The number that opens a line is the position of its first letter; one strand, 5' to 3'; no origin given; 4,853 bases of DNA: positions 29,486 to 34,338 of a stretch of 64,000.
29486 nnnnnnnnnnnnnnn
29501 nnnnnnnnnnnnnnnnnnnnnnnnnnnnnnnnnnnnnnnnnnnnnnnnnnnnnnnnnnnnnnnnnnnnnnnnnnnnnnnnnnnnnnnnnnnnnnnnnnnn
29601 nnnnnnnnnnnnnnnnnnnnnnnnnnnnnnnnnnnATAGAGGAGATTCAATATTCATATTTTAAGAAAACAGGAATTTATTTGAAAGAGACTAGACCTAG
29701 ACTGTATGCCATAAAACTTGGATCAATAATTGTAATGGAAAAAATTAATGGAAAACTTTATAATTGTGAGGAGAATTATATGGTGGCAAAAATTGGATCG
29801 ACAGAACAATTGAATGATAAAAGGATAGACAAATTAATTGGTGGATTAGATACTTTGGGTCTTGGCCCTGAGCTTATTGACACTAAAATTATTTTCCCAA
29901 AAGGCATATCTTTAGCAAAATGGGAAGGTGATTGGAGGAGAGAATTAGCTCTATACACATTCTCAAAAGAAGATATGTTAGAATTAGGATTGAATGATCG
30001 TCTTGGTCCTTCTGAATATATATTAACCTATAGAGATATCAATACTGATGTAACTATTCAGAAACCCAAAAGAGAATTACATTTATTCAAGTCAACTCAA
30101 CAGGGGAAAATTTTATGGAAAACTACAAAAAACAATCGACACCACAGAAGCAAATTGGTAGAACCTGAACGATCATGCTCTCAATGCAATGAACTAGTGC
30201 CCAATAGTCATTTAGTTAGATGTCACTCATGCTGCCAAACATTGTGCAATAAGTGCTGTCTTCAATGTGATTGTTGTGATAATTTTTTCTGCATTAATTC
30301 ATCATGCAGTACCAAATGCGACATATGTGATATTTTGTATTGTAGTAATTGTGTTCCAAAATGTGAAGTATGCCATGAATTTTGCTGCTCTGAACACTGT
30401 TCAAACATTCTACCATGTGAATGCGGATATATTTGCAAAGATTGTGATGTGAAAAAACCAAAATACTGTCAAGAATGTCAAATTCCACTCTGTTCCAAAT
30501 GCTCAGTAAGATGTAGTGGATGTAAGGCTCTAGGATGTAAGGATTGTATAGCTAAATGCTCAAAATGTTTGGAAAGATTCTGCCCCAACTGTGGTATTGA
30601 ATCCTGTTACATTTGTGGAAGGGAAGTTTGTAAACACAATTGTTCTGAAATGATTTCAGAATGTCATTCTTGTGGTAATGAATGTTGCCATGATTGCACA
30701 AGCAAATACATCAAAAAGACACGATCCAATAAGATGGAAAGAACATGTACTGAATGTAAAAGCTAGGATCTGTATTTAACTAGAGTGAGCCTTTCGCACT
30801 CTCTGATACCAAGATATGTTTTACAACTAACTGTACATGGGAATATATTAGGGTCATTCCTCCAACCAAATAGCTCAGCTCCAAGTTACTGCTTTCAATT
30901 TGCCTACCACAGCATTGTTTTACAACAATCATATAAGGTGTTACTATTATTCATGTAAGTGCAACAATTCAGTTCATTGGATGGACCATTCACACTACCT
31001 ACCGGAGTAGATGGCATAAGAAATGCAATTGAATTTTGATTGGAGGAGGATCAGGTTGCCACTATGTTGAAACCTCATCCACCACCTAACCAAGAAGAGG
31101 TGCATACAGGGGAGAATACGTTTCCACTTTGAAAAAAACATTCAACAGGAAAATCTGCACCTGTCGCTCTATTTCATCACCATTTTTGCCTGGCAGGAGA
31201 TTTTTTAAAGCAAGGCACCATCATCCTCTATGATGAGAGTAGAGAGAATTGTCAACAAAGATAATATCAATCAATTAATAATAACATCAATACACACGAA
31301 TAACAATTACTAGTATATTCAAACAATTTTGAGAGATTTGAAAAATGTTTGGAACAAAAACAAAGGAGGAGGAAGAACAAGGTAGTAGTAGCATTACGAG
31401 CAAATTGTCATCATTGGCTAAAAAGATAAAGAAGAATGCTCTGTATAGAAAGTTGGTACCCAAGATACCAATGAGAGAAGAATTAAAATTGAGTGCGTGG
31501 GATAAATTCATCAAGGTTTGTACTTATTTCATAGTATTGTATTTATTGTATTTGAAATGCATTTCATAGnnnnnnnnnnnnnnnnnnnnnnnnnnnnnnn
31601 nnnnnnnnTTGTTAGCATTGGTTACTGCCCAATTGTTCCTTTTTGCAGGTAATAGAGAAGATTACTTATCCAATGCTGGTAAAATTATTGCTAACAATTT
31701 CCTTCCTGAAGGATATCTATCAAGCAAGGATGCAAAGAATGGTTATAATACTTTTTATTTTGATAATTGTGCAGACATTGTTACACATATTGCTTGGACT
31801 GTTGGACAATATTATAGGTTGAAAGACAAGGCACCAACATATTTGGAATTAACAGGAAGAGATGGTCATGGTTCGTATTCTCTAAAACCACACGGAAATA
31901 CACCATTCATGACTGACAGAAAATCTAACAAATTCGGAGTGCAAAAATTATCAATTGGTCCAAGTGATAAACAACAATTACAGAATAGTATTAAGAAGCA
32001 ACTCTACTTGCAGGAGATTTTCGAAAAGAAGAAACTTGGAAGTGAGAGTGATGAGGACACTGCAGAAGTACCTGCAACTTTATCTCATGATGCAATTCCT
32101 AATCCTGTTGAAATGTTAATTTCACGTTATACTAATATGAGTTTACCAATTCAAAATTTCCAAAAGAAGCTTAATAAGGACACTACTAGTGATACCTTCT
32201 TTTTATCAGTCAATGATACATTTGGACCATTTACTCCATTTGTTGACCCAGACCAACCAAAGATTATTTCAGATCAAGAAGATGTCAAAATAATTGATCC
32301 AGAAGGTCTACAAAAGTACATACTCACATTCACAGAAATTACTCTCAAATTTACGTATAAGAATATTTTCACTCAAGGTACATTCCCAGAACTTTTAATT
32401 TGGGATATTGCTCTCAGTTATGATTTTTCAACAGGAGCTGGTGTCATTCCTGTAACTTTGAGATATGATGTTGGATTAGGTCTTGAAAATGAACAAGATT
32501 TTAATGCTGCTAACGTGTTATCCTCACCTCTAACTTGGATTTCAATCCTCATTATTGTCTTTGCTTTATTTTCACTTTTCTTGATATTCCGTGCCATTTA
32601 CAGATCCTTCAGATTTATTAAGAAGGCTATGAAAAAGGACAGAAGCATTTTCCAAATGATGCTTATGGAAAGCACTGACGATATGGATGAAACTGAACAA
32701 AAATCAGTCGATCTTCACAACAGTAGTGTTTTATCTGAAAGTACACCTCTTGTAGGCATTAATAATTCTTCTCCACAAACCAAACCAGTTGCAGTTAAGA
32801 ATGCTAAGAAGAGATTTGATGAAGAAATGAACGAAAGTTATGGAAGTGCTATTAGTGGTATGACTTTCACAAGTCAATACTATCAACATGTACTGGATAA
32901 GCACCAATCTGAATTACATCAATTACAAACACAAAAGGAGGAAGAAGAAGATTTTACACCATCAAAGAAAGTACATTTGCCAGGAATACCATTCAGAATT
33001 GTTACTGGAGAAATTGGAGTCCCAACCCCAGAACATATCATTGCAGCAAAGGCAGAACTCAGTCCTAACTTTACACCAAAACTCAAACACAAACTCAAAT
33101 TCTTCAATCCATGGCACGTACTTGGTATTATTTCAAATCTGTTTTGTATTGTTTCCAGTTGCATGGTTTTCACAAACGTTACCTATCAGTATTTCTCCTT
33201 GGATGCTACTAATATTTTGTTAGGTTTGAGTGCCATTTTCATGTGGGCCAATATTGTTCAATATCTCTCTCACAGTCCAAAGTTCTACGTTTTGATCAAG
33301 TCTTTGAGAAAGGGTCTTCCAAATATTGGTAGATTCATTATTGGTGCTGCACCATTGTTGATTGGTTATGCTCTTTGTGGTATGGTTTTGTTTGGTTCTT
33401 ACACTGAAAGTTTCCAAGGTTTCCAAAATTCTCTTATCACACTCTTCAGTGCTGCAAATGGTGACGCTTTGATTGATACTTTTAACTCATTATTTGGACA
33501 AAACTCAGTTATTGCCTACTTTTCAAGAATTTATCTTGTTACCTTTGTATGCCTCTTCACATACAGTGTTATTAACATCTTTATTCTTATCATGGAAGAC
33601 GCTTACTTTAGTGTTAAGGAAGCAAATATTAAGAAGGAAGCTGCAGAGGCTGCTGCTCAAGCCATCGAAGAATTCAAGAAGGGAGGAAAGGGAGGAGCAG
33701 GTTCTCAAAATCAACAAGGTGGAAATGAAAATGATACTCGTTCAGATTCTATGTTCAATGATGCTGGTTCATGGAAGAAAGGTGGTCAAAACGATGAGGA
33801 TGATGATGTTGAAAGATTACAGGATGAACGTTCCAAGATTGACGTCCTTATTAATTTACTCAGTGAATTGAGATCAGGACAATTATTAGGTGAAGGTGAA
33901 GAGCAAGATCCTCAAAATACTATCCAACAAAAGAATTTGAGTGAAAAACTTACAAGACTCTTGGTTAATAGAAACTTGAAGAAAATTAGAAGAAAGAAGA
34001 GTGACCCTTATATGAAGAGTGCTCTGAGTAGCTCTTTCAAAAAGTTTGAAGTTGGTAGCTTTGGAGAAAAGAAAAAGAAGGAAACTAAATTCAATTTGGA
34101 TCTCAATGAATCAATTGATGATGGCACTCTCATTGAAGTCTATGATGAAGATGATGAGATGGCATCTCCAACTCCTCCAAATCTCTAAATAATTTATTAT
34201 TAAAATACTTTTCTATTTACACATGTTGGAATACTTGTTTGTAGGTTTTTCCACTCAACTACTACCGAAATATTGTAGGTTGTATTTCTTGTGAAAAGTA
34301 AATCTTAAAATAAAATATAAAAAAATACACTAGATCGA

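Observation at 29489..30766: Novel cysteine-rich protein: N-terminal globular domain plus ~17 consecutive CxxC motifs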

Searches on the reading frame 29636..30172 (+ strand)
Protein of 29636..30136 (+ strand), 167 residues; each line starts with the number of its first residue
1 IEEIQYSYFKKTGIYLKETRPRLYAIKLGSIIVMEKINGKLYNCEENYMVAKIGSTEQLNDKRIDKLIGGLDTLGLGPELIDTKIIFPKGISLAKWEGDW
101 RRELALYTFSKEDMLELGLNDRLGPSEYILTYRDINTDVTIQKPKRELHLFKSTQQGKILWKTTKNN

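Call 23: search_protein_families(library=pfam, proteins=[window:29636-30136:+], max_evalue=10)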
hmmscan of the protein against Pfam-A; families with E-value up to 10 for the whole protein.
seq(167 aa): 0 families

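Call 24: search_protein_families(library=phrogs, proteins=[window:29636-30136:+], max_evalue=10)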
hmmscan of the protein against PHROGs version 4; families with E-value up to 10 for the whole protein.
seq(167 aa): 0 families

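Call 29: find_related_loci(query=A2, collection=viral_contigs, flank=5000)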
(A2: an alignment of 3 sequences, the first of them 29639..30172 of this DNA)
Query A2 (178 aa) in viral_contigs; peptide patterns used: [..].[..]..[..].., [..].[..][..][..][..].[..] (x = any residue, [..] = any of these).
89 stretches matched a pattern, but none encodes a relative of the query by tblastn (E <= 1e-3).

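Call 31: predict_structure(alignment_id=A2)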
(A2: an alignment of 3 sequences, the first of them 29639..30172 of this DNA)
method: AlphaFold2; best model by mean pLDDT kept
length: 178 residues; sequences in the alignment: 3
mean_pLDDT: 33.9   pTM: 0.24
mean pLDDT of the five models: 33.9, 31.1, 30.8, 30.6, 27.9
residues with pLDDT >= 90: 0; 70-90: 0; 50-70: 0; < 50: 178
segments of 3 or more residues with pLDDT < 50: 1-178
pLDDT, mean of each block of 10 residues (from residue 1): 23 24 32 34 36 35 41 38 32 34 37 44 33 32 35 33 34 32
secondary structure, 60 per line:
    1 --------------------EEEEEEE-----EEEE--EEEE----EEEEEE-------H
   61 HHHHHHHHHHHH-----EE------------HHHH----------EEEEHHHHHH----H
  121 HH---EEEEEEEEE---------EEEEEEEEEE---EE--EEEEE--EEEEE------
elements in order: E21-27 E33-36 E39-42 E47-52 H60-72 H92-95 E106-109 H110-115 E126-134 E144-153 E161-165 E168-172
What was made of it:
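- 29666..30088 (+): Conserved N-terminal globular domain (ORF aa 60-200), unassigned. The AF2 model has pLDDT 34 (call 31).
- On T5orf172 / MUG113 (PF10544, PF13455; GIY-YIG superfamily): The AF2 model of the N-domain has mean pLDDT 33.9 (call 31), so no fold search was justified.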

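Call 33: search_solved_structures(query=A2, max_evalue=10, show_alignments=3)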
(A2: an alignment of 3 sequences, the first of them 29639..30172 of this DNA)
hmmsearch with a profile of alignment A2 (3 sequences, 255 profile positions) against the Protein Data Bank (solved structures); distinct sequences matched with E-value up to 10: 4.
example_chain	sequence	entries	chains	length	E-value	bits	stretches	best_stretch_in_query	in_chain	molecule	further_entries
2x4i_A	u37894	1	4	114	0.064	15.9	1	2-62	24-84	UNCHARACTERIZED PROTEIN 114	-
6scf_A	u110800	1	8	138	0.13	14.8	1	2-62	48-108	Uncharacterized protein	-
4r3q_A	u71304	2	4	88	1.2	11.7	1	138-185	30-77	Synaptonemal complex central element protein 3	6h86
2x32_A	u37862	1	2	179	1.6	11.3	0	7-56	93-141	CELLULOSE-BINDING PROTEIN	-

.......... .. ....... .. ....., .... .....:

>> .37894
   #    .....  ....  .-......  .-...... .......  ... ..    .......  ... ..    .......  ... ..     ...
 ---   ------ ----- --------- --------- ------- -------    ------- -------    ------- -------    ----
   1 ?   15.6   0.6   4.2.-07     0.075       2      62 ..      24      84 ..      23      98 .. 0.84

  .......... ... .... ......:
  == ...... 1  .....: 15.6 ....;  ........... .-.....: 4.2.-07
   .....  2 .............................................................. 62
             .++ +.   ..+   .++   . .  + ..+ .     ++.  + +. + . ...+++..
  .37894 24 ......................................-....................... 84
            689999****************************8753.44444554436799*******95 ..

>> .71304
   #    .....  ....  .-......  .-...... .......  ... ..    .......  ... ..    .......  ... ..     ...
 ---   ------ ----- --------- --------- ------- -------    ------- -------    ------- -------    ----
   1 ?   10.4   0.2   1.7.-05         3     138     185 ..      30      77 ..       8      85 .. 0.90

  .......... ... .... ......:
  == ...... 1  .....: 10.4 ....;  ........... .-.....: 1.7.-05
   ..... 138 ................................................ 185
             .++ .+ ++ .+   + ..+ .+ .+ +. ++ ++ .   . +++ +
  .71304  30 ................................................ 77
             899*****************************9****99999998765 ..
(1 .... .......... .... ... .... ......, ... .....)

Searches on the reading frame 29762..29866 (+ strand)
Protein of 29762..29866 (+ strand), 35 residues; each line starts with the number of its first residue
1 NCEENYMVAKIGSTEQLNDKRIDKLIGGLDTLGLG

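Call 56: find_related_loci(query=A5, collection=metagenome_contigs, flank=3000)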
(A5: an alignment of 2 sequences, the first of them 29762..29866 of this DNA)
Query A5 (35 aa) in metagenome_contigs; peptide patterns used: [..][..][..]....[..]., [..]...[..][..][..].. (x = any residue, [..] = any of these).
21 stretches matched a pattern, but none encodes a relative of the query by tblastn (E <= 1e-3).

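Call 57: find_related_loci(query=A5, collection=viral_contigs, flank=3000)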
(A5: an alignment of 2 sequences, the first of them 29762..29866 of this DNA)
Query A5 (35 aa) in viral_contigs; peptide patterns used: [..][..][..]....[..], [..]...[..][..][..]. (x = any residue, [..] = any of these).
77 stretches matched a pattern, but none encodes a relative of the query by tblastn (E <= 1e-3).
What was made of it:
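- No relatives were found in viral contigs (calls 29, 57).
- Tried and rejected: Two viral-contig scans and one metagenome scan with N-domain alignments found no relatives (calls 29, 56, 57).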

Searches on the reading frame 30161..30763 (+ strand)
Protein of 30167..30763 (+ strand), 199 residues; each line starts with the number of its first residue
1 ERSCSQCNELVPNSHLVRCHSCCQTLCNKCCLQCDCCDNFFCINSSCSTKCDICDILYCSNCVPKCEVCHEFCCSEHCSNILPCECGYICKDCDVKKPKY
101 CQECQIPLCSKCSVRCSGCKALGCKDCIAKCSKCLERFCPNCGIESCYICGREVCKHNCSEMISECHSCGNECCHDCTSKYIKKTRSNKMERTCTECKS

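Call 23: search_protein_families(library=pfam, proteins=[window:30167-30763:+], max_evalue=10)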
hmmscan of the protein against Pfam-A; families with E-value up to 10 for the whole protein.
seq(199 aa): 0 families

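Call 58: predict_structure(alignment_id=A4)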
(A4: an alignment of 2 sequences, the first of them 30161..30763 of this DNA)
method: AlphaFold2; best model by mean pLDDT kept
length: 201 residues; sequences in the alignment: 2
mean_pLDDT: 33.6   pTM: 0.20
mean pLDDT of the five models: 33.6, 28.7, 28.1, 27.6, 26.4
residues with pLDDT >= 90: 0; 70-90: 0; 50-70: 5; < 50: 196
segments of 3 or more residues with pLDDT < 50: 1-179, 182-188, 190-195
pLDDT, mean of each block of 10 residues (from residue 1): 34 32 33 30 28 28 31 35 29 31 30 28 31 39 33 29 34 42 48 47 46
secondary structure, 60 per line:
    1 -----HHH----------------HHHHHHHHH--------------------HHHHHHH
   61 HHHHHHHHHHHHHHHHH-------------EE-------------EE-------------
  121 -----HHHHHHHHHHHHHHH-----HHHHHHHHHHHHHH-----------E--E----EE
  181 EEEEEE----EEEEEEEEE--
elements in order: H25-33 H54-77 H126-140 H146-159 E179-186 E191-199
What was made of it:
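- Both AlphaFold2 runs failed (mean pLDDT 33.9 and 33.6; calls 31, 58).
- Tried and rejected: The N-domain (3-sequence alignment) and the array (2-sequence alignment) both gave pLDDT about 34, so I ran no fold search (calls 31, 58).
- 30605..30757 (+): C-terminal module (aa 373-423) with FYVE/RING-type cross-brace spacing. It lacks the FYVE phosphoinositide-binding motifs. It is also the only region where the AF2 model rises to pLDDT 42-48 (call 58).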

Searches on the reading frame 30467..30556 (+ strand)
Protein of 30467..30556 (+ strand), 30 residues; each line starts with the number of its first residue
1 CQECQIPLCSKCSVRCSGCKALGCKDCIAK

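Call 80: search_solved_structures(query=A7, max_evalue=10, show_alignments=4)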
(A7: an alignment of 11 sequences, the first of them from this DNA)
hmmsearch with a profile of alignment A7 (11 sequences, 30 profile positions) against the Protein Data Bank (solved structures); distinct sequences matched with E-value up to 10: 11.
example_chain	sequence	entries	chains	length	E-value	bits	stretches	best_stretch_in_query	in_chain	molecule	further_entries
2naa_A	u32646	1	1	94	0.32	14.4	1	1-13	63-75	Histone-lysine N-methyltransferase, H3 lysine-36 and H4 lysine-20 specific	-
1z60_A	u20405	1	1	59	0.47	13.9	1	1-27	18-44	TFIIH basal transcription factor complex p44 subunit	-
8ieg_A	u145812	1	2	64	0.67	13.3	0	8-30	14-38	E3 ubiquitin-protein ligase BRE1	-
4r7e_A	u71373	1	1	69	0.89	13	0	8-30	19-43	E3 ubiquitin-protein ligase BRE1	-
2ecj_A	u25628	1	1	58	0.91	12.9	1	3-14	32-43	Tripartite motif-containing protein 39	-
2djb_A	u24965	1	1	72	1.2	12.5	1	3-14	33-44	Polycomb group RING finger protein 6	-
1hyi_A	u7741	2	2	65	1.3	12.4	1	16-29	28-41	ENDOSOME-ASSOCIATED PROTEIN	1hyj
6w9n_A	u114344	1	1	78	1.9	11.9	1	16-28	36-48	WD repeat and FYVE domain-containing protein 3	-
2ecy_A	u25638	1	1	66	2.9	11.3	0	1-28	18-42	TNF receptor-associated factor 3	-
5x6t_A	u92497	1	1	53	4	10.9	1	16-28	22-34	Synaptotagmin-like protein 4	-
5jw7_B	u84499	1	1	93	7.1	10.1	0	4-27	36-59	E3 ubiquitin-protein ligase TRIM56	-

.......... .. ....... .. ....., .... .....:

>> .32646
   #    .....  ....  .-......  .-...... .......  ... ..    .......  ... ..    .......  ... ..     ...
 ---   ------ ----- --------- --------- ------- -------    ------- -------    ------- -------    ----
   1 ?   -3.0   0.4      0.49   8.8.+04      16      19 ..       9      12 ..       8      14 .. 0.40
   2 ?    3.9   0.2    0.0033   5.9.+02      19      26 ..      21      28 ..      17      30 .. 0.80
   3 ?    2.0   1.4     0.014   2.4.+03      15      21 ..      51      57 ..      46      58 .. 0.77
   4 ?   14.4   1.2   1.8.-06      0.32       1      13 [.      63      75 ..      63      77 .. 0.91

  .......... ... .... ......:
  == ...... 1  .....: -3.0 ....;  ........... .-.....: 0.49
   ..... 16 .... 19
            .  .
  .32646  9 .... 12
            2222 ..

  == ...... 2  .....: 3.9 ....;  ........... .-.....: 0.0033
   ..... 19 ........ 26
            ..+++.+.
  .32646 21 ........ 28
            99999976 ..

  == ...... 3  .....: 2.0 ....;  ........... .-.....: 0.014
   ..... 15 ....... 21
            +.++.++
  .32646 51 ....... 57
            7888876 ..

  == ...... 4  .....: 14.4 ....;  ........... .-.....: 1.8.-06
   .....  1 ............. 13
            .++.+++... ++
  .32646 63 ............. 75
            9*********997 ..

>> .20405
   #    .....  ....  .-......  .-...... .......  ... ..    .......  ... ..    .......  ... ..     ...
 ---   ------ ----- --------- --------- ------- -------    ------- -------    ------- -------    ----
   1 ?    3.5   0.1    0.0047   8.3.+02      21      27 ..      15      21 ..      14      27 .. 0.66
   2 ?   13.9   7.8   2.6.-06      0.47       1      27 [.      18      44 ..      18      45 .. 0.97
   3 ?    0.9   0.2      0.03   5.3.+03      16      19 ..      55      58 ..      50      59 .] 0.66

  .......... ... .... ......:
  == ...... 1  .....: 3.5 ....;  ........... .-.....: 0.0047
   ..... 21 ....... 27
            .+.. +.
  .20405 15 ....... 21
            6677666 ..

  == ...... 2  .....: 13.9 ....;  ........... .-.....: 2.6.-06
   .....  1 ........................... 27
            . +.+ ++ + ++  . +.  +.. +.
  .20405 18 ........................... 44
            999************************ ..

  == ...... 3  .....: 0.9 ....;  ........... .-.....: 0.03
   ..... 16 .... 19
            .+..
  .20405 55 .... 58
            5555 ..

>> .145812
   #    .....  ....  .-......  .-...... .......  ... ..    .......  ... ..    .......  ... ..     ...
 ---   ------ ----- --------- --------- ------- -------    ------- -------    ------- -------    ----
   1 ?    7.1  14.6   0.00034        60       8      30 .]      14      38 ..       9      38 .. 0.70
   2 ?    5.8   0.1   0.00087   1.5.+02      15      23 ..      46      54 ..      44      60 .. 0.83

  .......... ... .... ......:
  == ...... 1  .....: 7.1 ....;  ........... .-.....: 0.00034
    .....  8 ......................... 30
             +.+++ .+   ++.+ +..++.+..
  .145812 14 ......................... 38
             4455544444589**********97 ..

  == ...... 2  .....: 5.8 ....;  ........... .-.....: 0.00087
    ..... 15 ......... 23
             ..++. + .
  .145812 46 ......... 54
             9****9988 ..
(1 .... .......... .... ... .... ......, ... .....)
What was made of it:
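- On RING finger (C3HC4 / C4C4): Only sub-threshold PDB hits to RINGs were found (E 0.5-7, call 80).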

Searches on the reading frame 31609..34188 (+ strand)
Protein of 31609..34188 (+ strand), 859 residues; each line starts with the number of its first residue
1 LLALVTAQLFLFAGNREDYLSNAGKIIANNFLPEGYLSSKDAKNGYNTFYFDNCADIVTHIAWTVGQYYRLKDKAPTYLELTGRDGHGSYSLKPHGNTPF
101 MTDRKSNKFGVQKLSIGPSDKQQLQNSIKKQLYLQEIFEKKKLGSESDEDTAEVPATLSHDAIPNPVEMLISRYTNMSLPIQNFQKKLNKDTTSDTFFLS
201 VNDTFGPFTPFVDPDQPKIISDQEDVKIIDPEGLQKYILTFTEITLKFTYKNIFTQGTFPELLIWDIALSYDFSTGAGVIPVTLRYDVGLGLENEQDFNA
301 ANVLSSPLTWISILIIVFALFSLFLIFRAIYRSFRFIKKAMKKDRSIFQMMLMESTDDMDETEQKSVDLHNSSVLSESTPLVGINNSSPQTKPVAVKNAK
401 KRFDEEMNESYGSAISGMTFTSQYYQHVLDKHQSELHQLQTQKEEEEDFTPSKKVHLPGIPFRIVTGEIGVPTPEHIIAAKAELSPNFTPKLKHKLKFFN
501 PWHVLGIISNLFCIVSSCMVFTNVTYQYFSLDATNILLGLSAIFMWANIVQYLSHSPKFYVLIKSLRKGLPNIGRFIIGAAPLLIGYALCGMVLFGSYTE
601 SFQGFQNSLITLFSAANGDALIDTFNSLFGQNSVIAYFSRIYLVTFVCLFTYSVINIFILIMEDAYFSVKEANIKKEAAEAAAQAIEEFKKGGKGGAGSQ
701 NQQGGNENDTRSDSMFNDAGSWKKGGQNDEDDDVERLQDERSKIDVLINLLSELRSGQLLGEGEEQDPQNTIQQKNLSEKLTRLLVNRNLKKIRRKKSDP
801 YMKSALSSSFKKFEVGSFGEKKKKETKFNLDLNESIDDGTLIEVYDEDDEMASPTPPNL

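Call 4: search_protein_families(library=pfam, proteins=[window:31609-34188:+], max_evalue=1)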
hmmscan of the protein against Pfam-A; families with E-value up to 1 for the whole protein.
window:31609-34188:+ (859 aa): 8 families
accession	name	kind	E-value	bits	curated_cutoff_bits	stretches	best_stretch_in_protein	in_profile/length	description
PF08016.18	PKD_channel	-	1.3e-10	41.5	22.4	1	521-668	83-224/225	Polycystin cation channel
PF00520.37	Ion_trans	-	4.2e-10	39.7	25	1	499-671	65-238/241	Ion transport protein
PF13150.11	TraL_transposon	-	0.031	14.5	27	1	313-344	33-60/86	Conjugative transposon protein TraL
PF07172.16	GRP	-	0.081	14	30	1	652-710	10-68/90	Glycine rich protein family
PF19389.4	DUF5964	-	0.12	12.8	25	1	645-673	3-32/60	Family of unknown function (DUF5964)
PF11026.13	DUF2721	-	0.2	12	28.3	1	491-550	55-114/129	Protein of unknown function (DUF2721)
PF15957.10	Comm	-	0.22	12.2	27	0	310-353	11-57/110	Commissureless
PF02453.23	Reticulon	-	0.86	9.9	31.8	0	631-686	31-83/157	Reticulon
